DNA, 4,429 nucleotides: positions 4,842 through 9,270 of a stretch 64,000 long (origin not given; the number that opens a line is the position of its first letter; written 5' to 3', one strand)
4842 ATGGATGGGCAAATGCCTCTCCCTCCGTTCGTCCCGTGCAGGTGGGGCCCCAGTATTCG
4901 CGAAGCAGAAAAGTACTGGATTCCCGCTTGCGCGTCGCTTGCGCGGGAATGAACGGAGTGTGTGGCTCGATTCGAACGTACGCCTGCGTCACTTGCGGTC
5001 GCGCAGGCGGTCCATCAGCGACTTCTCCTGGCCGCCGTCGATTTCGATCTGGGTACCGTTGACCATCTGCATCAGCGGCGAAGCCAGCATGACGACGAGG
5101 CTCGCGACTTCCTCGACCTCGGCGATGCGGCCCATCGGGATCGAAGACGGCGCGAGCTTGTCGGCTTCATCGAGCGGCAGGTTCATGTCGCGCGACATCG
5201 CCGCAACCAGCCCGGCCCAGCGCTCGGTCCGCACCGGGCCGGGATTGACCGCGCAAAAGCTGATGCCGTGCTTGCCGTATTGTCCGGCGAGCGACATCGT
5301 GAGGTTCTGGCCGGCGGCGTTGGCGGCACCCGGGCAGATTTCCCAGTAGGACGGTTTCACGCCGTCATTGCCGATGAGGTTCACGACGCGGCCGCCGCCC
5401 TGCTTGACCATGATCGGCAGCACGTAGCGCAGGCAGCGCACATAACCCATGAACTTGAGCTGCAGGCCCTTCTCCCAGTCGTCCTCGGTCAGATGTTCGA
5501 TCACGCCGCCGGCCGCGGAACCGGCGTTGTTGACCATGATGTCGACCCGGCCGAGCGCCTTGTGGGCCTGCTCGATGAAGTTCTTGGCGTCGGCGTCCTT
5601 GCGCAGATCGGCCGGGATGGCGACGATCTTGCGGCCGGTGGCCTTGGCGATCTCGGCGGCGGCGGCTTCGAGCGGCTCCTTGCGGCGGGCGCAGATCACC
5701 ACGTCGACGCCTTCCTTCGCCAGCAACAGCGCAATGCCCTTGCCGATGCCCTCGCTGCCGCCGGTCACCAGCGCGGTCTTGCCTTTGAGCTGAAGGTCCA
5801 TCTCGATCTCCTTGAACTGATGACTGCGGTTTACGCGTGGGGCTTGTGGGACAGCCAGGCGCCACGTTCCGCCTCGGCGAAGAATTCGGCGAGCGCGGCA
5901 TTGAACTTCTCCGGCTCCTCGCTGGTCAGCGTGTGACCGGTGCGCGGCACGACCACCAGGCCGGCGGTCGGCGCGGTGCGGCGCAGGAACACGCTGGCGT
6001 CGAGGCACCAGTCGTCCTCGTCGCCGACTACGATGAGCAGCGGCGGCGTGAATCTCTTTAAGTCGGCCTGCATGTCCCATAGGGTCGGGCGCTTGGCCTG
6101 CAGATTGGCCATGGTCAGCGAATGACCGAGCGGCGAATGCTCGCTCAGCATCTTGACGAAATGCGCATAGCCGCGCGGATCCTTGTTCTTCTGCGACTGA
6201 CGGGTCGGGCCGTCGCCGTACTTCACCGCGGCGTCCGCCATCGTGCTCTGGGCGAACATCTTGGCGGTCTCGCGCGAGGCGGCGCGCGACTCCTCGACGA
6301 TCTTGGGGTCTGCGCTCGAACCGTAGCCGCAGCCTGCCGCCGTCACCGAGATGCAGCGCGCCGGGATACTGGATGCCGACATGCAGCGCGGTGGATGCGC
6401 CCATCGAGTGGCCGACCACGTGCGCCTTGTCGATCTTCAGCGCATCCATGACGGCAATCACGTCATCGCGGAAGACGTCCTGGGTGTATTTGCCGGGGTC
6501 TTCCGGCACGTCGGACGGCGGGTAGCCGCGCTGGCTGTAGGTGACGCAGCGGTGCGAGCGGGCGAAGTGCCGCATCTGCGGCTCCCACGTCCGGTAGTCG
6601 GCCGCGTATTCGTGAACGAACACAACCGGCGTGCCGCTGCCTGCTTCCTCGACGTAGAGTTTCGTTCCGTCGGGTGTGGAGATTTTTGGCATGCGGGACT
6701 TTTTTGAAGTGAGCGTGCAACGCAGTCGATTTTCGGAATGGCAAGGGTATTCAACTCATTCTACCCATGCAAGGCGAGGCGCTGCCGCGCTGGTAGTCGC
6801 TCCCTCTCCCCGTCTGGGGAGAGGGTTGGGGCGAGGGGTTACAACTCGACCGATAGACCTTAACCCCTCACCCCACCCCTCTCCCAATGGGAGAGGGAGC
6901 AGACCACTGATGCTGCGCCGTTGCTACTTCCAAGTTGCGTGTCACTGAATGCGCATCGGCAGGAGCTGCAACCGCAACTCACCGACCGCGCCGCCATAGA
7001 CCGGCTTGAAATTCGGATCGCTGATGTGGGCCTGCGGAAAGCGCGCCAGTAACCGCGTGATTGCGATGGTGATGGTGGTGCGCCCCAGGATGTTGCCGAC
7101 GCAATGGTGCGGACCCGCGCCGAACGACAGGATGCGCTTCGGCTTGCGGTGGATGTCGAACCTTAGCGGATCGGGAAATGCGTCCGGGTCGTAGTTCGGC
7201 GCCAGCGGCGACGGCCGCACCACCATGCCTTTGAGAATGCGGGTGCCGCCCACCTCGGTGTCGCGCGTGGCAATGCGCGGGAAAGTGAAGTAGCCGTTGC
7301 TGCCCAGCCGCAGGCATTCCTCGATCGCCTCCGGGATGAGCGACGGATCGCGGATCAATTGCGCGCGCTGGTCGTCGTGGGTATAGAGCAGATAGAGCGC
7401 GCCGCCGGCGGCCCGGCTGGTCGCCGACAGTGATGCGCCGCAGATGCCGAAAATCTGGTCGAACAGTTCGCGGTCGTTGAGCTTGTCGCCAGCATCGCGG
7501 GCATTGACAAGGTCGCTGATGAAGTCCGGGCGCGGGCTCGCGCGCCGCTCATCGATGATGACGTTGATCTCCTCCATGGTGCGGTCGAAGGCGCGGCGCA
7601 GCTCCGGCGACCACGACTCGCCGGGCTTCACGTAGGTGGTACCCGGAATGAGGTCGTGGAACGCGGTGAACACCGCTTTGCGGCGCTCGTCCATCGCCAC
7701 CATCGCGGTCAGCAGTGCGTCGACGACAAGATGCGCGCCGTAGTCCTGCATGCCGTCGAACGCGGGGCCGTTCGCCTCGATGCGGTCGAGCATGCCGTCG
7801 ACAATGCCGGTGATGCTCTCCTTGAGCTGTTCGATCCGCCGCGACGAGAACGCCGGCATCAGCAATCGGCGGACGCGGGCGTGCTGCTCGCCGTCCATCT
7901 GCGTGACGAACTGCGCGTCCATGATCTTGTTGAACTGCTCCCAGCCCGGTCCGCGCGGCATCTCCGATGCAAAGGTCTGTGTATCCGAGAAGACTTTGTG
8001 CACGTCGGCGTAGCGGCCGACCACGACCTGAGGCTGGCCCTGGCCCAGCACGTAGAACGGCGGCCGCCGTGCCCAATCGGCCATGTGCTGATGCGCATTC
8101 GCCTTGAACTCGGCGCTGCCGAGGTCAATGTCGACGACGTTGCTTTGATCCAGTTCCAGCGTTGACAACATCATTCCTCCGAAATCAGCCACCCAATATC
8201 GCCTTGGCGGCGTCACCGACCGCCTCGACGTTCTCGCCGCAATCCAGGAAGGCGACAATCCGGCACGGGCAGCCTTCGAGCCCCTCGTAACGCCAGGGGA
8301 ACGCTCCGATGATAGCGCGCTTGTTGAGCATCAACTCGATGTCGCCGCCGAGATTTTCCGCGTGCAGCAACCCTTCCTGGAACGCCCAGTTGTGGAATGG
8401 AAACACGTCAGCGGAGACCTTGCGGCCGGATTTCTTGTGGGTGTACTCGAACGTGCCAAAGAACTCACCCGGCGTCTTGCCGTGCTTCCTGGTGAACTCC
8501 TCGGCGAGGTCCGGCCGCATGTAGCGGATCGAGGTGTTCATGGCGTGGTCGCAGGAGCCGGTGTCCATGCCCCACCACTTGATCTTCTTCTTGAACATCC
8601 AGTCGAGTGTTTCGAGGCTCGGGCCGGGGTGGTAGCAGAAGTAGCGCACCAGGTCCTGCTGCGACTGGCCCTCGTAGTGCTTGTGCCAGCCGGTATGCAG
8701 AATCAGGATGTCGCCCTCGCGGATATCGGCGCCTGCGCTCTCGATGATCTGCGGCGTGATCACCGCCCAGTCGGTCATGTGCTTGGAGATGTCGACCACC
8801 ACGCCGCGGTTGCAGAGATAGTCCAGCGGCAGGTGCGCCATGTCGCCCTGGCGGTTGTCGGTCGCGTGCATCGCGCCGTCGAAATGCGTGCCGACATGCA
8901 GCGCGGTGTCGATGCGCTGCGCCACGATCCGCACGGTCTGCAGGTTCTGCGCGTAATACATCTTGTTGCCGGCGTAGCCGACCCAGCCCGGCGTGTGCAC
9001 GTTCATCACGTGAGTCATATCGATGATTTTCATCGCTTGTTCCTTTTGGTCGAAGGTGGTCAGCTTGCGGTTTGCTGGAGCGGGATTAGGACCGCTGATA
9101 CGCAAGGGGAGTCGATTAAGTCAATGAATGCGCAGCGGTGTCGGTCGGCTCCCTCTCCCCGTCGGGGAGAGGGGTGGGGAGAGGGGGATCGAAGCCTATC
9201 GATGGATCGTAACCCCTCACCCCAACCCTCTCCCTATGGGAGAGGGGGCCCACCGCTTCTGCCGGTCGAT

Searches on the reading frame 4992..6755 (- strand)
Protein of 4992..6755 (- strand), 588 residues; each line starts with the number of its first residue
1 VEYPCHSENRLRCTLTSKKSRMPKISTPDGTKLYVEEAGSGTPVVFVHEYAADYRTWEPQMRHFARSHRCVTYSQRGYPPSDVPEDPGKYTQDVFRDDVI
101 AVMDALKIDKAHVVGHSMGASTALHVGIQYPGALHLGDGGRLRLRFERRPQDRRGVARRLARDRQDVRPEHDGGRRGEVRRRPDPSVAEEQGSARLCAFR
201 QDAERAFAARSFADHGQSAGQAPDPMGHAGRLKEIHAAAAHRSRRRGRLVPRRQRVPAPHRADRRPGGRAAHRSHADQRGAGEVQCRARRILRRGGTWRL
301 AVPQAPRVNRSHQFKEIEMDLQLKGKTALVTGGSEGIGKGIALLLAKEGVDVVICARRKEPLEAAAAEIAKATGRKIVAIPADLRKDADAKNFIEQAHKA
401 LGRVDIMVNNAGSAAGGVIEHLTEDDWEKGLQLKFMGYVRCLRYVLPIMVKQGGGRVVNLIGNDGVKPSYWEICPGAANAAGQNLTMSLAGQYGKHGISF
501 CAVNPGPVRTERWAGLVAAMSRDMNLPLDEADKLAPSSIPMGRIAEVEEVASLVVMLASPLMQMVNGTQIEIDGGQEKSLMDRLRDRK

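Call 25: search_protein_families(library=pfam, proteins=[window:4992-6755:-], max_evalue=0.01)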
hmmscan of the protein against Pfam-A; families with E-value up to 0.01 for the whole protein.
window:4992-6755:- (588 aa): 8 families
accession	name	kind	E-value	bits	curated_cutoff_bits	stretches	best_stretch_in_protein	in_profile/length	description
PF00106.31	adh_short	-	4.4e-49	167.1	26.6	1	326-514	1-188/195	short chain dehydrogenase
PF13561.12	adh_short_C2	-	4.8e-44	151.1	27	1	335-575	6-234/236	Enoyl-(Acyl carrier protein) reductase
PF00561.26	Abhydrolase_1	-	4.6e-17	62.9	25.8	1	43-131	2-91/245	alpha/beta hydrolase fold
PF08659.16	KR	-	2e-12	47.8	22.6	1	327-439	2-117/180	KR domain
PF12697.13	Abhydrolase_6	-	3.3e-05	25.1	26.3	1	44-200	1-137/217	Alpha/beta hydrolase family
PF02882.25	THF_DHG_CYH_C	-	0.00043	20.1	27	1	319-365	30-76/160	Tetrahydrofolate dehydrogenase/cyclohydrolase, NAD(P)-binding domain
PF12146.15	Hydrolase_4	-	0.0039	17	27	1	44-133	7-100/239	Serine aminopeptidase, S33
PF02737.24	3HCDH_N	-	0.0041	17.5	22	1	337-379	10-52/180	3-hydroxyacyl-CoA dehydrogenase, NAD binding domain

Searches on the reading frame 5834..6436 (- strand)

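Call 25: search_protein_families(library=pfam, proteins=[window:5834-6436:-], max_evalue=0.01)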
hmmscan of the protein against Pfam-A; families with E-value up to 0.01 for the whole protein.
window:5834-6436:- (201 aa): 1 family
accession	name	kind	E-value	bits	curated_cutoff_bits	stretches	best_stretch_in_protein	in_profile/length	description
PF12697.13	Abhydrolase_6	-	3e-05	25.2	26.3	1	113-181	149-217/217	Alpha/beta hydrolase family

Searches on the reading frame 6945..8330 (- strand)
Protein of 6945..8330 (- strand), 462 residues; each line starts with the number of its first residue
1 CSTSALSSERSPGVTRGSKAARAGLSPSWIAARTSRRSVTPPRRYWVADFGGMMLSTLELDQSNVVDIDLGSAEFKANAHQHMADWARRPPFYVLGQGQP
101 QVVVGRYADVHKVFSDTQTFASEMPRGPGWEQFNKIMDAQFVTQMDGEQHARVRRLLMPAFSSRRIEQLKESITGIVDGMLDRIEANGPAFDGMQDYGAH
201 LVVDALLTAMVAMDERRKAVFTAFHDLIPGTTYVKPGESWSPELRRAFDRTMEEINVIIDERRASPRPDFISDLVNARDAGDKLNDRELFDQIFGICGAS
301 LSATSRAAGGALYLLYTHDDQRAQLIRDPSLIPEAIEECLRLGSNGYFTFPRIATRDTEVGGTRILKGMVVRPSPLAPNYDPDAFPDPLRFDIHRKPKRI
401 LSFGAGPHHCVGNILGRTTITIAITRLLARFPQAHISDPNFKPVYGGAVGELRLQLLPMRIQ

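Call 49: search_protein_families(library=pfam, proteins=[window:6945-8330:-], max_evalue=0.01)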
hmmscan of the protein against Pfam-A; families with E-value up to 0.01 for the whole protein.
window:6945-8330:- (462 aa): 1 family
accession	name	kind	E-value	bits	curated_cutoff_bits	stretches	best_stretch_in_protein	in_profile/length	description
PF00067.27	p450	-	3.9e-35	122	22.8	1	76-432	19-433/462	Cytochrome P450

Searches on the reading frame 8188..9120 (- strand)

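Call 49: search_protein_families(library=pfam, proteins=[window:8188-9120:-], max_evalue=0.01)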
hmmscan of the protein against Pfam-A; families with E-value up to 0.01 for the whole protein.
window:8188-9120:- (311 aa): 1 family
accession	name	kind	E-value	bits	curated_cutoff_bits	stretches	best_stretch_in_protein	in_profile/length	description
PF04199.19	Cyclase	-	1.7e-29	103.3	23.1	1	33-192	1-142/142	Putative cyclase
